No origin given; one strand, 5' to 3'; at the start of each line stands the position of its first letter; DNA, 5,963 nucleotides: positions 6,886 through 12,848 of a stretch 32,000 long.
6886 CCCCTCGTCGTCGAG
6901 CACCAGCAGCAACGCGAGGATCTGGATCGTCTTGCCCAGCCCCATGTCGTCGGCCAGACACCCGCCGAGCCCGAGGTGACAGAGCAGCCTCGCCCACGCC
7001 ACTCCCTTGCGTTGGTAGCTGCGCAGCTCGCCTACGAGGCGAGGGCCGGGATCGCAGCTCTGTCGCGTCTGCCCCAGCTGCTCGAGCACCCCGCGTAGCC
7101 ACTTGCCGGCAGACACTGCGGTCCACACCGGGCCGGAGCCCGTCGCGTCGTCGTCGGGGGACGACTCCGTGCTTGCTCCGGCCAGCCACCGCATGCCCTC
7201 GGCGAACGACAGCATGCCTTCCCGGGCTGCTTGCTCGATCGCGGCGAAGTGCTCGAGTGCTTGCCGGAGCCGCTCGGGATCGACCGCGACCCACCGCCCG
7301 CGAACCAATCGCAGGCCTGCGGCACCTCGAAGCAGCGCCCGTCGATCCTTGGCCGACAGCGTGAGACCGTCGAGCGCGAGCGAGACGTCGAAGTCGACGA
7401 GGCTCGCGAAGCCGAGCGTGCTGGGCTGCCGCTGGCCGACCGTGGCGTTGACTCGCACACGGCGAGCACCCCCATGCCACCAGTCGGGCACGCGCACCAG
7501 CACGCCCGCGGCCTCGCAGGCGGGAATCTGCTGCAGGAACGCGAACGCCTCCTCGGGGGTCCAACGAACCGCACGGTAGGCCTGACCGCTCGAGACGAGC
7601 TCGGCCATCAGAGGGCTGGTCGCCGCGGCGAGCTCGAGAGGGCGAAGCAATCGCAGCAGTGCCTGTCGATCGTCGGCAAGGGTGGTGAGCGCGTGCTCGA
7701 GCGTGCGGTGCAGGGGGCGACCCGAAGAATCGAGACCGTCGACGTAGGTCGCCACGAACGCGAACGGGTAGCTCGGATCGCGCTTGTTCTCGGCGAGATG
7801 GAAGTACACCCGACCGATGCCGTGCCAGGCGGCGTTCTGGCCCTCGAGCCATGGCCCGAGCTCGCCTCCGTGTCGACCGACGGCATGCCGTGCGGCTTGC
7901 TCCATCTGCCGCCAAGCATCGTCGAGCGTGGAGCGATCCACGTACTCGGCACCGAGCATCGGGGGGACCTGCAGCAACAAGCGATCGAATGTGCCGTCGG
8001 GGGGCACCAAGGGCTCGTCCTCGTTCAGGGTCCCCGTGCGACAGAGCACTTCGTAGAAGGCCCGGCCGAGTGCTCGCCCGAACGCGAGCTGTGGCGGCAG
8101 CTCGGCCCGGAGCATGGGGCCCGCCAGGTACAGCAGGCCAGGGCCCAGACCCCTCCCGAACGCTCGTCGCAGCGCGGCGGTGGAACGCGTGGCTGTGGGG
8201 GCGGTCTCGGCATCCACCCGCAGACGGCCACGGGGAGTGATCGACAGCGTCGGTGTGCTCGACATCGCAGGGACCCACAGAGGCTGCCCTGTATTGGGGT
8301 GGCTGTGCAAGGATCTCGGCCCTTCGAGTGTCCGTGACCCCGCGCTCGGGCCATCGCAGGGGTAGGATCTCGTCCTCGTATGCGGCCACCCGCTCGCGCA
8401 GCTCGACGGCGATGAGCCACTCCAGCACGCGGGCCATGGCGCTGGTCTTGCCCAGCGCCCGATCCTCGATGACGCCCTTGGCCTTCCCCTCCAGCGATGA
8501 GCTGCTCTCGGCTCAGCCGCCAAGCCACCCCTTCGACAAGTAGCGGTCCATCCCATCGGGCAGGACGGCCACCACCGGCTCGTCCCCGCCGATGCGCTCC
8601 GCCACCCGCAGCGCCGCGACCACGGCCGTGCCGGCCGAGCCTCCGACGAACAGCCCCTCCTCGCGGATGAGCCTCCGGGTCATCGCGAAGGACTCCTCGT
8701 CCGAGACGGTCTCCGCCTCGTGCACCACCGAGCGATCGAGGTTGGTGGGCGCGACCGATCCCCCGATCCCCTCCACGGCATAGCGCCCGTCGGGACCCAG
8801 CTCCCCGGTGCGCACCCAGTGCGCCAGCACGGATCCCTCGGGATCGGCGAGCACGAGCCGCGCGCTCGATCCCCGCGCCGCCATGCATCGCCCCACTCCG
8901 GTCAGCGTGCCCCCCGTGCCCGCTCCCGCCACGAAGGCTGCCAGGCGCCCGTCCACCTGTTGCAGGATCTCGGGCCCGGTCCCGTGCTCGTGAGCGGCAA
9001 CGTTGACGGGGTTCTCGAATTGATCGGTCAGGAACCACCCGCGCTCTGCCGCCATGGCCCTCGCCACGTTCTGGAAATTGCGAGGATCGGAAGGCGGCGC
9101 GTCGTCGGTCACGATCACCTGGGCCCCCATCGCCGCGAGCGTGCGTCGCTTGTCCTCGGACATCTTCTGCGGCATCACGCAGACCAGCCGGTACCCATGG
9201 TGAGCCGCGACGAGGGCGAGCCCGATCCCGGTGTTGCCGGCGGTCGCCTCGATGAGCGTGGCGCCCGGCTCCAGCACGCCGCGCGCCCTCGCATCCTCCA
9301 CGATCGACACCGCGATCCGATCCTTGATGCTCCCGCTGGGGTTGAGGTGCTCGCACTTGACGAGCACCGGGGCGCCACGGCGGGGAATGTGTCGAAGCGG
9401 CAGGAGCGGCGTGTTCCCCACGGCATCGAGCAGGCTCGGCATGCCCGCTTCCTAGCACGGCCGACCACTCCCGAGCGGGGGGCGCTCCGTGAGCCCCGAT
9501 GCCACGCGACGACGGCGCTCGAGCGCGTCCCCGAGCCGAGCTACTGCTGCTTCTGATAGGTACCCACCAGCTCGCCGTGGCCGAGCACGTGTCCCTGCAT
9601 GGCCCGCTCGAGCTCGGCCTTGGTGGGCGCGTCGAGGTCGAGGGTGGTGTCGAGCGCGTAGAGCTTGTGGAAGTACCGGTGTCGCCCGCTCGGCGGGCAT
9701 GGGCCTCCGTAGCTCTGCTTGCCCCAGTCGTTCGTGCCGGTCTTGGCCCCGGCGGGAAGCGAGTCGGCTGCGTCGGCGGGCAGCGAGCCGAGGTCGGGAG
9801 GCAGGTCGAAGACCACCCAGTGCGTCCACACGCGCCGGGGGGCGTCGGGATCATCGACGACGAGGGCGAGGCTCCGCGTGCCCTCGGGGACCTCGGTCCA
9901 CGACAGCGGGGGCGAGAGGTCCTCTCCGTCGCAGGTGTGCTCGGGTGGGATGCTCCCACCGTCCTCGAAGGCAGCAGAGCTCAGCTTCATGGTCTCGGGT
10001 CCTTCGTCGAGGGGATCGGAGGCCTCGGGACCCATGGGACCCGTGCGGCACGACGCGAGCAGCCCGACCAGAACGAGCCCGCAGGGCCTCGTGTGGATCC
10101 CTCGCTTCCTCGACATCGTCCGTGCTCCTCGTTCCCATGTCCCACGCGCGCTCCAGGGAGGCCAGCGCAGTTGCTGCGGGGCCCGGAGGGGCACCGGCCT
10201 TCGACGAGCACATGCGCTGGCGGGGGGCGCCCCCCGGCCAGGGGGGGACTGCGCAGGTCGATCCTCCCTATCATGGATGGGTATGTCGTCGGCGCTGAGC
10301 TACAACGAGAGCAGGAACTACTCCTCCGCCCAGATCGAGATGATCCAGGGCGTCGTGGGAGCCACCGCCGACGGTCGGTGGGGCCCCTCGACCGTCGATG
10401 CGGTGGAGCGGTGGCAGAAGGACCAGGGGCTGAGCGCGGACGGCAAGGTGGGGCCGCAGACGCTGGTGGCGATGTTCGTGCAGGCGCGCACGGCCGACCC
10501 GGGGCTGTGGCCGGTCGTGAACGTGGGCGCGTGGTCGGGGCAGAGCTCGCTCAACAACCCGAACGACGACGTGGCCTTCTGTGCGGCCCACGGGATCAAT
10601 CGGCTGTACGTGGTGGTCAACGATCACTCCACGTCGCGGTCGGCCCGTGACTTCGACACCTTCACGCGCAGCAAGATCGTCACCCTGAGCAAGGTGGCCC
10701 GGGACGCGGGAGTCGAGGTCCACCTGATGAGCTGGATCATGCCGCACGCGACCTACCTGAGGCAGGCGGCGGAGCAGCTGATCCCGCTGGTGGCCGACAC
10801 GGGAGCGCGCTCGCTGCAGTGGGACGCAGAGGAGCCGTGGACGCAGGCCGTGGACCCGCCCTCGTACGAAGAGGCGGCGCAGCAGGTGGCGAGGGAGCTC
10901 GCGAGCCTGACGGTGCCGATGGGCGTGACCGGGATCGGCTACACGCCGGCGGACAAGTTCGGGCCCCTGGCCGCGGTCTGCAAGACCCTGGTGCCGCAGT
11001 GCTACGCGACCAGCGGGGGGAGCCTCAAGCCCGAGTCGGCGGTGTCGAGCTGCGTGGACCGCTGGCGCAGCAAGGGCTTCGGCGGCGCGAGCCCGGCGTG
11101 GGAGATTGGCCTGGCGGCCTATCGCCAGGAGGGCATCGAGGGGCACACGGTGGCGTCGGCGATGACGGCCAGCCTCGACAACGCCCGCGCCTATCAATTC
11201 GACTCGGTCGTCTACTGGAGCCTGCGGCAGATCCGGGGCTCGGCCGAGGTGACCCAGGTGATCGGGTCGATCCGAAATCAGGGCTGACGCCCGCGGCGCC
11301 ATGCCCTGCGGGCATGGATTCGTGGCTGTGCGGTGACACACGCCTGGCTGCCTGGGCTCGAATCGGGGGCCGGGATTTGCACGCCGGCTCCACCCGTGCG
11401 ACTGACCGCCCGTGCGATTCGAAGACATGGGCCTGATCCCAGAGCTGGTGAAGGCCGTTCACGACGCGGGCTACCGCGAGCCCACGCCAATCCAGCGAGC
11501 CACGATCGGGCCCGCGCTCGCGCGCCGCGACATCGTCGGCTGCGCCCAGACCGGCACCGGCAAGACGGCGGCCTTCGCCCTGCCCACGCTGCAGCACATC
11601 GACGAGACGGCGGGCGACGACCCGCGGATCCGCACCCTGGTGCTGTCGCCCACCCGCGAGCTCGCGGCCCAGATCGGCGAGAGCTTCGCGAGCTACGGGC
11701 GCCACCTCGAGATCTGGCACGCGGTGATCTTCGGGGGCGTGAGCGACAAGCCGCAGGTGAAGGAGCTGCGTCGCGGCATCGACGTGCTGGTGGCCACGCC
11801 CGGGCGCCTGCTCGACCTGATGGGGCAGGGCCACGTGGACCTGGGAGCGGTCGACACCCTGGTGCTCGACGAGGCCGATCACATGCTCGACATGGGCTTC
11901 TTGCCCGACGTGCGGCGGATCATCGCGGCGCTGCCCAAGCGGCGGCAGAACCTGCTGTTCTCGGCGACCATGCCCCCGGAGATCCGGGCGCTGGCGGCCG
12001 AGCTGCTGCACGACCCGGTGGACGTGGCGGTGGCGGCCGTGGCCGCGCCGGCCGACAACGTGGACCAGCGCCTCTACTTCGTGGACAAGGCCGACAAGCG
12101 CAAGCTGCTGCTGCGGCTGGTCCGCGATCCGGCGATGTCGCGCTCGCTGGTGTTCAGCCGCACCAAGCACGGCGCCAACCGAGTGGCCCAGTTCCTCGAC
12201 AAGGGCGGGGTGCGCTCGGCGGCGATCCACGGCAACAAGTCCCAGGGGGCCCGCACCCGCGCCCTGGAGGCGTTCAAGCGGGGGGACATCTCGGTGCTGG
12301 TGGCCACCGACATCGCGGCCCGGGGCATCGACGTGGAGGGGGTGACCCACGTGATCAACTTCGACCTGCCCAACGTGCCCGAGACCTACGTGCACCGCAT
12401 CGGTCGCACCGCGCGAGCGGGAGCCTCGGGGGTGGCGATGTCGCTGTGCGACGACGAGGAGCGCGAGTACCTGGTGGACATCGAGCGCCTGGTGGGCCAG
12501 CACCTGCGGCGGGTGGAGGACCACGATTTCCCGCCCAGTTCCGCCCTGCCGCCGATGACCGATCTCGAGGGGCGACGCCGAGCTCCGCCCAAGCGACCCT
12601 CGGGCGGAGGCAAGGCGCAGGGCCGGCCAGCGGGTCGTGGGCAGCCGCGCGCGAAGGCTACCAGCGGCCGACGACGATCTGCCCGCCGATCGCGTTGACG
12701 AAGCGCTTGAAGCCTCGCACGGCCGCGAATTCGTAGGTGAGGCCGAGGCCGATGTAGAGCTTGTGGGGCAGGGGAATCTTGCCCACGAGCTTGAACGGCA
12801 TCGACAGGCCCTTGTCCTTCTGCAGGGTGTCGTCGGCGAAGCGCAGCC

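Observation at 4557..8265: Translationally coupled SNF2 helicase + SWIM zinc-finger pair immediately outside the island junction: candidate uncharacterised two-gene DNA-targeting module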

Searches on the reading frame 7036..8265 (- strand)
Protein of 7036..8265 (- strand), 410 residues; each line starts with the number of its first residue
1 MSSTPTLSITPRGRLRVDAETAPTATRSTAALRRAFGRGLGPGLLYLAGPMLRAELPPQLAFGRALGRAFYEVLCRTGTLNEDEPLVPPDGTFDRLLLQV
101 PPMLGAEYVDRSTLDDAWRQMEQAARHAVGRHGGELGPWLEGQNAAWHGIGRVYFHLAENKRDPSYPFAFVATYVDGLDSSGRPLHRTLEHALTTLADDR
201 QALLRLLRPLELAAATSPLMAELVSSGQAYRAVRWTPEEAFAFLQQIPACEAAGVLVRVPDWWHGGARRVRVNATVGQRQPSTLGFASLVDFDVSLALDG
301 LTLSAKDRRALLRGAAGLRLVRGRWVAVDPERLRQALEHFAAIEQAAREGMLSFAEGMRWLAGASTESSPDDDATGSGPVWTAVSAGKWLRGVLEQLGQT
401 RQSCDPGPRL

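Call 40: find_homologous_proteins(query=window:7036-8265:-, max_evalue=0.00001)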
Query window:7036-8265:- (410 aa): 52 proteins with E <= 0.00001 among 8000 candidates.
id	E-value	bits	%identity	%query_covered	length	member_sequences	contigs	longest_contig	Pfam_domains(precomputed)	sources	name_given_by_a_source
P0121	1.1e-113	399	60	82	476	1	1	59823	PF12419.14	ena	-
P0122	1.6e-102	362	48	97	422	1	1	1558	PF12419.14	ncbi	-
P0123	3.0e-94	335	45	96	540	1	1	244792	PF00176.30,PF12419.14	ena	-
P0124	1.9e-92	329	48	88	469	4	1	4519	PF12419.14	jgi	jgi:SNF2 Helicase protein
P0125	2.7e-92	328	52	76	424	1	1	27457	PF00176.30,PF12419.14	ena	-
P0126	8.0e-90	320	43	99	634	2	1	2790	PF00176.30,PF12419.14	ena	-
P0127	4.8e-84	301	42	96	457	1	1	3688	PF12419.14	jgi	jgi:non-specific serine/threonine protein kinase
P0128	7.0e-83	297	43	94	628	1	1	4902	PF00176.30,PF12419.14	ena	-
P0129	1.7e-79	286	46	78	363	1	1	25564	PF12419.14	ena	-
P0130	9.7e-79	283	41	97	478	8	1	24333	PF12419.14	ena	-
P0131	1.4e-77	280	40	95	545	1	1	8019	PF12419.14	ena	-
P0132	1.5e-77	280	42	97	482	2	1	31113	PF12419.14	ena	-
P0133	4.7e-77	278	37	96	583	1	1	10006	PF00176.30,PF12419.14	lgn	-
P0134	6.9e-77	277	41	96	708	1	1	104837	PF00176.30,PF12419.14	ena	-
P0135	1.8e-76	276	40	96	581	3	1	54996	PF00176.30,PF12419.14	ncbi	-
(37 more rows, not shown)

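Call 58: predict_structure(alignment_id=A2)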
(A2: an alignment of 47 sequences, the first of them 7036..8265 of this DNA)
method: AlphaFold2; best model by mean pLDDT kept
length: 410 residues; sequences in the alignment: 47
mean_pLDDT: 89.0   pTM: 0.82
mean pLDDT of the five models: 89.0, 88.2, 86.5, 86.3, 85.7
residues with pLDDT >= 90: 293; 70-90: 73; 50-70: 30; < 50: 14
segments of 3 or more residues with pLDDT < 50: 368-377
pLDDT, mean of each block of 10 residues (from residue 1): 82 89 75 95 98 95 97 94 94 98 97 98 97 94 95 97 96 96 96 96 94 97 97 97 96 96 81 88 67 87 94 94 93 92 85 77 60 49 88 84 54
secondary structure, 60 per line:
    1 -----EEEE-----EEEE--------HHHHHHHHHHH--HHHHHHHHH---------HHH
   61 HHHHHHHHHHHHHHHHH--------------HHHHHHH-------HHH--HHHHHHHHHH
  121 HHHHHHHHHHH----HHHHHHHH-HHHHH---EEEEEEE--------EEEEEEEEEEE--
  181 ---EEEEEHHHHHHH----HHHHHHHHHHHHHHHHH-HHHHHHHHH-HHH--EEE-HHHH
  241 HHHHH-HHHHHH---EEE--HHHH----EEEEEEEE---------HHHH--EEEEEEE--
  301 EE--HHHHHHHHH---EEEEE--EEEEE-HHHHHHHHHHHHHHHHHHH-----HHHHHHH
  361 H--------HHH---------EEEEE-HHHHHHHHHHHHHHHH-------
elements in order: E6-9 E15-18 H27-37 H40-48 H58-77 H92-98 H111-131 H136-143 H145-149 E153-159 E168-178 E184-188 H189-195 H200-216 H218-226 E233-235 H237-245 H247-252 E256-258 H261-264 E269-276 H286-289 E292-298 H305-313 E317-321 E324-328 H330-348 H354-361 E382-386 H388-403

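Call 62: fold_search(model_id=the predicted structure, library=pdb)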
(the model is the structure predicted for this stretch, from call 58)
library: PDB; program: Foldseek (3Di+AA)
matches with E <= 10: 110; with E <= 0.001: 0
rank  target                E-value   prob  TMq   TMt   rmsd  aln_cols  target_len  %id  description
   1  3qml_B                4.6e-01  0.04  0.10  0.11  20.5       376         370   11  The structural analysis of Sil1-Bip complex reveals the mechanism for Sil1 to function as a novel nucleotide exchange  (released 2011-06-29)
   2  4pr0                  7.2e-01  0.02  0.08  0.10  20.1       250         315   15  Mycobacterium tuberculosis RecA glycerol bound low temperature structure IIC-N3 (released 2015-03-18)
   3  8u72_G                9.0e-01  0.03  0.09  0.08  17.4       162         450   17  Cryo-EM structure of the SPARTA oligomer with guide RNA and target DNA (released 2024-06-12)
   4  3spw_A                9.0e-01  0.03  0.07  0.07  19.7       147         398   15  Structure of Osh4p/Kes1p in complex with phosphatidylinositol 4-phosphate (released 2011-11-23)
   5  4io8                  1.0e+00  0.02  0.09  0.09  19.8       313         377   10  Crystal structure of human HSP70 complexed with 4-{(2R,3S,4R)-5-[(R)-6-Amino-8-(3,4-dichloro-benzylamino)-purin-9-yl]-3, (released 2013-12-18)
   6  4pqy                  1.1e+00  0.02  0.10  0.12  20.3       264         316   17  Mycobacterium tuberculosis RecA glycerol bound low temperature structure IIC-N4 (released 2015-03-18)
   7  7zoq_A                1.1e+00  0.02  0.08  0.05  20.8       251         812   12  Cryo-EM structure of a CRISPR effector in complex with a caspase regulator (released 2022-11-30)
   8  4v4n_AO               1.1e+00  0.05  0.10  0.17  12.8       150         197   13  Structure of the Methanococcus jannaschii ribosome-SecYEBeta channel complex (released 2014-07-09)
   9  6v3z_B                1.3e+00  0.07  0.09  0.18  12.8       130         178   16  Structure of Salmonella enteritidis Sen1395 (released 2020-01-29)
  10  8u72_I                1.3e+00  0.02  0.08  0.07  18.5       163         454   17  Cryo-EM structure of the SPARTA oligomer with guide RNA and target DNA (released 2024-06-12)
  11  6n0i_A                1.4e+00  0.04  0.11  0.08  15.1       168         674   15  2.60 Angstrom Resolution Crystal Structure of Elongation Factor G 2 from Pseudomonas putida. (released 2018-11-14)
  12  6n0i_B                1.4e+00  0.04  0.11  0.08  15.1       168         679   15  2.60 Angstrom Resolution Crystal Structure of Elongation Factor G 2 from Pseudomonas putida. (released 2018-11-14)
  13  8ifl_G                1.8e+00  0.01  0.07  0.07  20.8       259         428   15  Cryo-EM structure of tetrameric SPARTA gRNA-ssDNA target complex in state 1 (released 2024-01-17)
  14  7ztb_B                2.3e+00  0.02  0.10  0.11  18.6       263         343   11  Structure of the Salmonella tRNA pyrophosphokinase CapRel (released 2022-11-23)
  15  6n9a_B                2.5e+00  0.02  0.11  0.16  16.8       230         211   10  Crystal Structure of Thermotoga maritima threonylcarbamoyladenosine biosynthesis complex TsaB2D2E2 bound to ATP and ca (released 2019-05-22)
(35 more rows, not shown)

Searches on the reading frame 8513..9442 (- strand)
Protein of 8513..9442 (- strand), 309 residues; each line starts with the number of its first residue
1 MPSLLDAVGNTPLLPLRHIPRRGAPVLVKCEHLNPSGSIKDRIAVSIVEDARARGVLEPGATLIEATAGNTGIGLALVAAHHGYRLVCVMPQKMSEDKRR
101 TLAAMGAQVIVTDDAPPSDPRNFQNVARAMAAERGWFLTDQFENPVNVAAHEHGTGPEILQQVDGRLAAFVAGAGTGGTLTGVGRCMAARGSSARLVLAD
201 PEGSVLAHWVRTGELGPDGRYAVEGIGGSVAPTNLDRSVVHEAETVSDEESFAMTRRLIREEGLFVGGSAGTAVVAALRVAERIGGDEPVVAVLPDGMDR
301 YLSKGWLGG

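Call 10: search_protein_families(library=pfam, proteins=[window:8513-9442:-], max_evalue=0.01)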
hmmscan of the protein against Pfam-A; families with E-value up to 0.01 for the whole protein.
window:8513-9442:- (309 aa): 1 family
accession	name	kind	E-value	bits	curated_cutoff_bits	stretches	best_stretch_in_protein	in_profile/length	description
PF00291.31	PALP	-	7.6e-76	255.7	35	1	5-296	2-295/295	Pyridoxal-phosphate dependent enzyme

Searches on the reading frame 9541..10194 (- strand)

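Call 10: search_protein_families(library=pfam, proteins=[window:9541-10194:-], max_evalue=0.01)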
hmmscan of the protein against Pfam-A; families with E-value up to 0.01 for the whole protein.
window:9541-10194:- (217 aa): 1 family
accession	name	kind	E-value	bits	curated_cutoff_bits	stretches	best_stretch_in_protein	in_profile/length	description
PF01161.25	PBP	-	2e-44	151.7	24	1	82-213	2-135/135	Phosphatidylethanolamine-binding protein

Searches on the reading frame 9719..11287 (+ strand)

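Call 10: search_protein_families(library=pfam, proteins=[window:9719-11287:+], max_evalue=0.01)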
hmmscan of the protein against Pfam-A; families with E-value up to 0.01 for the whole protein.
window:9719-11287:+ (522 aa): 2 families
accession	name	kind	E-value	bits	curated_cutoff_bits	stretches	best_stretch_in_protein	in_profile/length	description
PF01471.23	PG_binding_1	-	1.3e-11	45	23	1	216-252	21-57/57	Putative peptidoglycan binding domain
PF09374.15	PG_binding_3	-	8.9e-05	23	24.6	0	236-256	15-34/76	Predicted Peptidoglycan domain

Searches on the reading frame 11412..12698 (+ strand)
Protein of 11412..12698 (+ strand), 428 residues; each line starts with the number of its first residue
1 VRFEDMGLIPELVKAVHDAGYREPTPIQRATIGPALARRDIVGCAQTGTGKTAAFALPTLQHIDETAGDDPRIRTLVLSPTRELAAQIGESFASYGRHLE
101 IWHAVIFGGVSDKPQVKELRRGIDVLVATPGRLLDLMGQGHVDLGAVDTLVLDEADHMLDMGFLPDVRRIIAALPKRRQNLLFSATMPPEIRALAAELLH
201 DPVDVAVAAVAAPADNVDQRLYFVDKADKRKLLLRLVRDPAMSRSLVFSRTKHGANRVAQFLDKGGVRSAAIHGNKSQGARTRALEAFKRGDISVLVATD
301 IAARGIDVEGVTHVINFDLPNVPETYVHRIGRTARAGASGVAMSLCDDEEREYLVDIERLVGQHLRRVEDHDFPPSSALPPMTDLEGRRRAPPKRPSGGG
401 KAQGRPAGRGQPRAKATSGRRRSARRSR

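Call 10: search_protein_families(library=pfam, proteins=[window:11412-12698:+], max_evalue=0.01)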
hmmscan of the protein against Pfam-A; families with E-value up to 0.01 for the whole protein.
window:11412-12698:+ (428 aa): 5 families
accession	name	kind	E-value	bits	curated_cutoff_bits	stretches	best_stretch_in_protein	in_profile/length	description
PF00270.35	DEAD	-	2.6e-47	161.1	26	1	25-192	1-165/167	DEAD/DEAH box helicase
PF00271.37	Helicase_C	-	3.1e-30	105.1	23.5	1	229-337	2-110/110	Helicase conserved C-terminal domain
PF04851.21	ResIII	-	9.3e-06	26.1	22.5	1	45-187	30-162/164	Type III restriction enzyme, res subunit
PF06862.17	Utp25_C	-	0.00048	20.3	32.8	1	213-328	21-135/190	Utp25, C-terminal domain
PF13401.12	AAA_22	-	0.0042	17.8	27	0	44-191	11-126/130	AAA domain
